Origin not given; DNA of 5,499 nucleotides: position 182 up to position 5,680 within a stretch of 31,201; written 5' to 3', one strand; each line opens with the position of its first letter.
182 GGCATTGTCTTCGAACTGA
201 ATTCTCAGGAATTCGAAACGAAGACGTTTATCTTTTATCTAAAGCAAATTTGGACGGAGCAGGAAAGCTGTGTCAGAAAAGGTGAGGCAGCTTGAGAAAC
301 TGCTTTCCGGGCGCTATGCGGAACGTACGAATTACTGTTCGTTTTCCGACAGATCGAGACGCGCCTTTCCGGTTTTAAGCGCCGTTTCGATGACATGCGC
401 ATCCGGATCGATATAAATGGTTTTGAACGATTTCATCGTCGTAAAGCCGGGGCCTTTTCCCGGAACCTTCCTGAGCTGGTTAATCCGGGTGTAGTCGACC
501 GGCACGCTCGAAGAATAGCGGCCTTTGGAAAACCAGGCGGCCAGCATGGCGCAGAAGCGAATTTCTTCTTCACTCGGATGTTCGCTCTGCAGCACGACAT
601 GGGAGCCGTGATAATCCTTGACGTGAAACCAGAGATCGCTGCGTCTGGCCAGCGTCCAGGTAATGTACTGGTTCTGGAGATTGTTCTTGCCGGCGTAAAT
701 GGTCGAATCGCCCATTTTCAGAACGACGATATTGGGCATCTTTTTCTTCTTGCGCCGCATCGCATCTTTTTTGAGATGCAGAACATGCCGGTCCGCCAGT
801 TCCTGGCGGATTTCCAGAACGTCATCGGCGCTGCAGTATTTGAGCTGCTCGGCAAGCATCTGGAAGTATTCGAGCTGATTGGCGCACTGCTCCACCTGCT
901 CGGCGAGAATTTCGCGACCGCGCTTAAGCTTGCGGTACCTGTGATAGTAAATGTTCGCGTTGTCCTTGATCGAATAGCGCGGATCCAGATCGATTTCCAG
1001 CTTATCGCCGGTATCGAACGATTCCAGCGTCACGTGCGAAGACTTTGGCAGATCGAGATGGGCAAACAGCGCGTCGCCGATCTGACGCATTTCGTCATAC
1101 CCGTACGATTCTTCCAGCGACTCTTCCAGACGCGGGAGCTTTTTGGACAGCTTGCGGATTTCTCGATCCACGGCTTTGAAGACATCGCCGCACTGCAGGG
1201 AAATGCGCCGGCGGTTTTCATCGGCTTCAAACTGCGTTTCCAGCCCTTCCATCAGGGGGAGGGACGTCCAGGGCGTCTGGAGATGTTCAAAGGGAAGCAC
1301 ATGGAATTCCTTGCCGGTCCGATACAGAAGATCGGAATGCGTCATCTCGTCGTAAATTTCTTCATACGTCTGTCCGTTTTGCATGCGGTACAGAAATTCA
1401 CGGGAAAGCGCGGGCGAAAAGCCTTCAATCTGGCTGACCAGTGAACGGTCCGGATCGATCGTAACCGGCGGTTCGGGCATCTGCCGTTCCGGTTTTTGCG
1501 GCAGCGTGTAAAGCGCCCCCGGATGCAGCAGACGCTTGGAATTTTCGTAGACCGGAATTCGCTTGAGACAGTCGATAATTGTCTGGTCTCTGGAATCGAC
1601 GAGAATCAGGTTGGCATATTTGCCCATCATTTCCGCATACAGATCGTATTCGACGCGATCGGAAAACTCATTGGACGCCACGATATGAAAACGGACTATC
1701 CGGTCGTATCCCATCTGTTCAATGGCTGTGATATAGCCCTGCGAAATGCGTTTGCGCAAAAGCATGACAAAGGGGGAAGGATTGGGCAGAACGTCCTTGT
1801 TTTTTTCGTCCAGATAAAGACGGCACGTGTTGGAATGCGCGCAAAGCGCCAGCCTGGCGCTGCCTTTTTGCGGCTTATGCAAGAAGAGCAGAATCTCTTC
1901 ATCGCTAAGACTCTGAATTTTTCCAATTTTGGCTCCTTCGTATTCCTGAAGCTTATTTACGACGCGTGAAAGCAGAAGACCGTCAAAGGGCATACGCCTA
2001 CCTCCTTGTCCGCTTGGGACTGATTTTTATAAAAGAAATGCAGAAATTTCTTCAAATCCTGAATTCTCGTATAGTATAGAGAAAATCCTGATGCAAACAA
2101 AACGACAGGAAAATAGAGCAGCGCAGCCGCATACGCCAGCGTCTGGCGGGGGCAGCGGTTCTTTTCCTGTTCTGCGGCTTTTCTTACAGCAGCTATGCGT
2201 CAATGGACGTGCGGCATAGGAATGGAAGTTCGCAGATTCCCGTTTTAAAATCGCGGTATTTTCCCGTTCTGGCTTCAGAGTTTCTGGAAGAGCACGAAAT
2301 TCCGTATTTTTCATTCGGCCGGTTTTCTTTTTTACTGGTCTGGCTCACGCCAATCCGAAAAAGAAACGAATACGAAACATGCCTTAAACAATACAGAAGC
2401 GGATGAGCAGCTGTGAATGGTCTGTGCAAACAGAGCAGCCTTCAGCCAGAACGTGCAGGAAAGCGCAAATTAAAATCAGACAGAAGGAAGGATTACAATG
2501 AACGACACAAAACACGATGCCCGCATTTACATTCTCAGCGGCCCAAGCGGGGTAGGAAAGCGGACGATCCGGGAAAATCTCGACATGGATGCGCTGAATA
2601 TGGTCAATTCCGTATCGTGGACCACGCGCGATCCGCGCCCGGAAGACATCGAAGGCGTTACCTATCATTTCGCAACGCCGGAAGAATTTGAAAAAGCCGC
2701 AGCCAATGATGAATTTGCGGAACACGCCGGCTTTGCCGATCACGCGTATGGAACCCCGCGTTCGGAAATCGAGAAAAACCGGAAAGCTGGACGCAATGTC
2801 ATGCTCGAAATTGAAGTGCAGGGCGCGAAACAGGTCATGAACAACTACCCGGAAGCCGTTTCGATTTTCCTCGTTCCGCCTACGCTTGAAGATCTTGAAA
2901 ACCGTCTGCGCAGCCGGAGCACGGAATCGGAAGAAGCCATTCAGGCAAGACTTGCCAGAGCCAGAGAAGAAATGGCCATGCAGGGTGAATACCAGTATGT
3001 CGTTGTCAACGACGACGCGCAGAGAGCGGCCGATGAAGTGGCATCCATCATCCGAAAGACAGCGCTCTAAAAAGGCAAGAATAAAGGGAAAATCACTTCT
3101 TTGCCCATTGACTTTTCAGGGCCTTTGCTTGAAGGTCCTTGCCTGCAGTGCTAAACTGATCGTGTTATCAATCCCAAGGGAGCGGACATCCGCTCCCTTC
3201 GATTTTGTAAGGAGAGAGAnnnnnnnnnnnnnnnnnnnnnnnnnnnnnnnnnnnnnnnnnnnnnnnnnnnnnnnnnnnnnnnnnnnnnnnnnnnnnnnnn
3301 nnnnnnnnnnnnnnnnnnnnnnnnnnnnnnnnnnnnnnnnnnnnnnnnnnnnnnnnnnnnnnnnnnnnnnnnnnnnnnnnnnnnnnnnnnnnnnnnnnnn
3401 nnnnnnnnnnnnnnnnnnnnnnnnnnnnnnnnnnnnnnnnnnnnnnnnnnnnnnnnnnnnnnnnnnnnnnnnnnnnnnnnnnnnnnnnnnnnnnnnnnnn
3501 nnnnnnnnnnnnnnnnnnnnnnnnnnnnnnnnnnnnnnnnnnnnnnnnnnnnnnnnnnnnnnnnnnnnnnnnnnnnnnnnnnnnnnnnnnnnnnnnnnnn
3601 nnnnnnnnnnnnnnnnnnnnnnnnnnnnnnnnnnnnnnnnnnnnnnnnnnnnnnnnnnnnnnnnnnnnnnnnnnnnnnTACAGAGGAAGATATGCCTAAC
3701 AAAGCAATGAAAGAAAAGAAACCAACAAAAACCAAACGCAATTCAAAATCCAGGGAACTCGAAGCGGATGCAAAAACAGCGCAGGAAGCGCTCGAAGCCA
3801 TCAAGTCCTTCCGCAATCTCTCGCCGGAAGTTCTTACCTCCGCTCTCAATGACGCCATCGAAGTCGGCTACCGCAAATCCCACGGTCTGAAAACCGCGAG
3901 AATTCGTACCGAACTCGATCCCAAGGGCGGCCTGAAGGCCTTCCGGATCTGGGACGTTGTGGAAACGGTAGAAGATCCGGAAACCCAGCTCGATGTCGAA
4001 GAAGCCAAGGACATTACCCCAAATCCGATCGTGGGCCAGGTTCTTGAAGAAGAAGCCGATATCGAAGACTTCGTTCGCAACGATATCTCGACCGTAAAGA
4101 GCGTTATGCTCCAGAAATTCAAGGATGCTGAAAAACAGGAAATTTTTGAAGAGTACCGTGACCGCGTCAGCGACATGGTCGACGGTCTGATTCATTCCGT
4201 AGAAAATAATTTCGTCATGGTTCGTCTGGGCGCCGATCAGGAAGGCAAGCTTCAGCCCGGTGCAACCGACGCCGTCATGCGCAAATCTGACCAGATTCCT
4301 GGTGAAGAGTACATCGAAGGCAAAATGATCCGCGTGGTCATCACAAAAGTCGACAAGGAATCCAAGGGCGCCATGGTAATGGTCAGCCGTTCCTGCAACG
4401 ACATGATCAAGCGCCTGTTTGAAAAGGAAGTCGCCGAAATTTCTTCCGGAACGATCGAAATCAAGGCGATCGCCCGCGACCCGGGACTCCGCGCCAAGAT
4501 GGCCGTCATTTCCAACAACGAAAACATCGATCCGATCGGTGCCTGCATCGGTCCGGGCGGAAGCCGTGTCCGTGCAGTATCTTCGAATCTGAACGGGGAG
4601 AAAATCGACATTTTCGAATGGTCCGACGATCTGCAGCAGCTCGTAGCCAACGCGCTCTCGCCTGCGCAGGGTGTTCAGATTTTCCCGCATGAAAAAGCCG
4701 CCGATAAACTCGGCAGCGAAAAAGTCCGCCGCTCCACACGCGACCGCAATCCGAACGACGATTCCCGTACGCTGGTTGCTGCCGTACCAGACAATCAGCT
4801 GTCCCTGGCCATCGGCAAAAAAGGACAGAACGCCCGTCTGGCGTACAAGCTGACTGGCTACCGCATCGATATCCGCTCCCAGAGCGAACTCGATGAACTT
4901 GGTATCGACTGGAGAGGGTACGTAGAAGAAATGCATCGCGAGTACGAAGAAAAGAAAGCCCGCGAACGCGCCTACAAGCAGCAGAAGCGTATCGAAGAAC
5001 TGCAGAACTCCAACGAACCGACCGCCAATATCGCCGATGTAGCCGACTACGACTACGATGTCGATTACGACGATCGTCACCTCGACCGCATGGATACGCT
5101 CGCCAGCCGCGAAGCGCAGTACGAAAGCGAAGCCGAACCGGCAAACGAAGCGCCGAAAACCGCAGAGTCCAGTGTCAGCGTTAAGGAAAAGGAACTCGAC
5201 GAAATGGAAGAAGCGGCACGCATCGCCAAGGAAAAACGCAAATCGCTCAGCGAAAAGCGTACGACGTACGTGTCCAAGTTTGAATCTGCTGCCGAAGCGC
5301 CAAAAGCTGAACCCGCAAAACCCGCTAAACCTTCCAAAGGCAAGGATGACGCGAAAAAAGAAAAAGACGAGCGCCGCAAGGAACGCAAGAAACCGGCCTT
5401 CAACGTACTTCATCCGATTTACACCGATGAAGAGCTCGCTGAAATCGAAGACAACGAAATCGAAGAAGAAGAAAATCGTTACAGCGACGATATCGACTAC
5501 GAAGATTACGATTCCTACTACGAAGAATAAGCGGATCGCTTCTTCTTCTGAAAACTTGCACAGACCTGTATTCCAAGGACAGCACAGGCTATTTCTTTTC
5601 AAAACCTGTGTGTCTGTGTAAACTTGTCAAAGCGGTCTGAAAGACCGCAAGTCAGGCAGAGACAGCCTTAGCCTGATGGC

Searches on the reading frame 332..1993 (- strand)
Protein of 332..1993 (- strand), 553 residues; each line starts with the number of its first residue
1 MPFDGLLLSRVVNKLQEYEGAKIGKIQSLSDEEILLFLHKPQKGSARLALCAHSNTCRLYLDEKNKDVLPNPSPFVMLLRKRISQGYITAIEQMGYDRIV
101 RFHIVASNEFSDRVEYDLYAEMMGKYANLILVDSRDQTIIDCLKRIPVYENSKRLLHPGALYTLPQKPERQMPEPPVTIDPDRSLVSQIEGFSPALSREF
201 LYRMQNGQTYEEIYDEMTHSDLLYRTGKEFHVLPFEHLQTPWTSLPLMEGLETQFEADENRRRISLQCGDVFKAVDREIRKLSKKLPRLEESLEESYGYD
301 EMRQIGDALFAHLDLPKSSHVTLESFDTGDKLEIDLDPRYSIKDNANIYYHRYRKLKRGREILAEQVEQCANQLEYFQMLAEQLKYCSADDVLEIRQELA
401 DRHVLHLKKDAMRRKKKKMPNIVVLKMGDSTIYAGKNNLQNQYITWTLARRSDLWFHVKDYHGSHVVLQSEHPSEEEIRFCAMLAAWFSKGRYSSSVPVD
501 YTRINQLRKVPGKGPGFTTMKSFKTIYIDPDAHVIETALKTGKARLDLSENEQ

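Call 7: search_protein_families(library=pfam, proteins=[window:332-1993:-], max_evalue=0.001)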
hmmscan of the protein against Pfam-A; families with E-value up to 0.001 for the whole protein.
window:332-1993:- (553 aa): 3 families
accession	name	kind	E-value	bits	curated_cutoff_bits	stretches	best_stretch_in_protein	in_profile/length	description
PF05833.16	NFACT_N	-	9.2e-85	285.6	31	1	4-417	1-455/456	NFACT N-terminal and middle domains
PF05670.18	NFACT-R_1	-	9.3e-10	39.5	29.8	1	428-514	9-100/112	NFACT protein RNA binding domain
PF18297.6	NFACT-R_2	-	4.4e-07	30.4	26.9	1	435-506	15-84/104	NFACT protein RNA binding domain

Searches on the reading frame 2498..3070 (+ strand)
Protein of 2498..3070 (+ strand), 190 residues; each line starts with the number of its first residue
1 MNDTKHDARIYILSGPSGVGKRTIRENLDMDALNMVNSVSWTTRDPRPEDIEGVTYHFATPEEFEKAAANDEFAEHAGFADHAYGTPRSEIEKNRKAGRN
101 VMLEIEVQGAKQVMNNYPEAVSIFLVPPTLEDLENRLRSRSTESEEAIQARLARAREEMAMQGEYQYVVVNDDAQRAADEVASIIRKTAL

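Call 7: search_protein_families(library=pfam, proteins=[window:2498-3070:+], max_evalue=0.001)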
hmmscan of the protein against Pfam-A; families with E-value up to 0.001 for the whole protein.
window:2498-3070:+ (190 aa): 1 family
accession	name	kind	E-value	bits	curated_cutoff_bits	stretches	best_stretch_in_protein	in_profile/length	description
PF00625.27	Guanylate_kin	-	4.4e-46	157.3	25.2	1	8-187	2-181/182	Guanylate kinase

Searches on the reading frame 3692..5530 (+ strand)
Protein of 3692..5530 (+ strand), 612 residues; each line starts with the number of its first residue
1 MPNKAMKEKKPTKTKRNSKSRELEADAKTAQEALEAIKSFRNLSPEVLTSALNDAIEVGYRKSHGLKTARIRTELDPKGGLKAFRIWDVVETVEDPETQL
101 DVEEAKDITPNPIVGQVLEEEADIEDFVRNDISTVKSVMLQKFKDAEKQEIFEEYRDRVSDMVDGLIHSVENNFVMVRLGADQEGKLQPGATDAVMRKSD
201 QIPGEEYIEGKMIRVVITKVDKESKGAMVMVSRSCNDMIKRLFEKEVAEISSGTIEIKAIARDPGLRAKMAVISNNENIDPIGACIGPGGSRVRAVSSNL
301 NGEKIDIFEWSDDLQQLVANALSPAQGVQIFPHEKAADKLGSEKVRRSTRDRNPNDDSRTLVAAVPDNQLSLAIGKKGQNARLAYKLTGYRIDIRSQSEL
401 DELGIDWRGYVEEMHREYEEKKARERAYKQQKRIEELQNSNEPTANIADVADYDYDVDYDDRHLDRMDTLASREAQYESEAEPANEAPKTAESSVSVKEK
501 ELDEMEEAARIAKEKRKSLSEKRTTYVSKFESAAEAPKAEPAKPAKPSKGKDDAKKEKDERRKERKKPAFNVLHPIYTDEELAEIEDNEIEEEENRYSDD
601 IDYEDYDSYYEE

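Call 7: search_protein_families(library=pfam, proteins=[window:3692-5530:+], max_evalue=0.001)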
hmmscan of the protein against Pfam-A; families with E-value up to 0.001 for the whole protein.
window:3692-5530:+ (612 aa): 4 families
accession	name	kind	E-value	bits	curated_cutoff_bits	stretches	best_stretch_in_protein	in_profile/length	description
PF13184.12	KH_5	-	4.8e-27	94.3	27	1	264-327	1-64/69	NusA-like KH domain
PF08529.16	NusA_N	-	1.9e-22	80.2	23.8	1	32-149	4-119/119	NusA N-terminal domain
PF23095.1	KH_NusA_C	-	7.5e-05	23.1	34.2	1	368-395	8-35/59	Transcription termination/antitermination protein NusA, KH domain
PF00575.29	S1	-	0.00012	22.8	22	1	159-227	4-69/74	S1 RNA binding domain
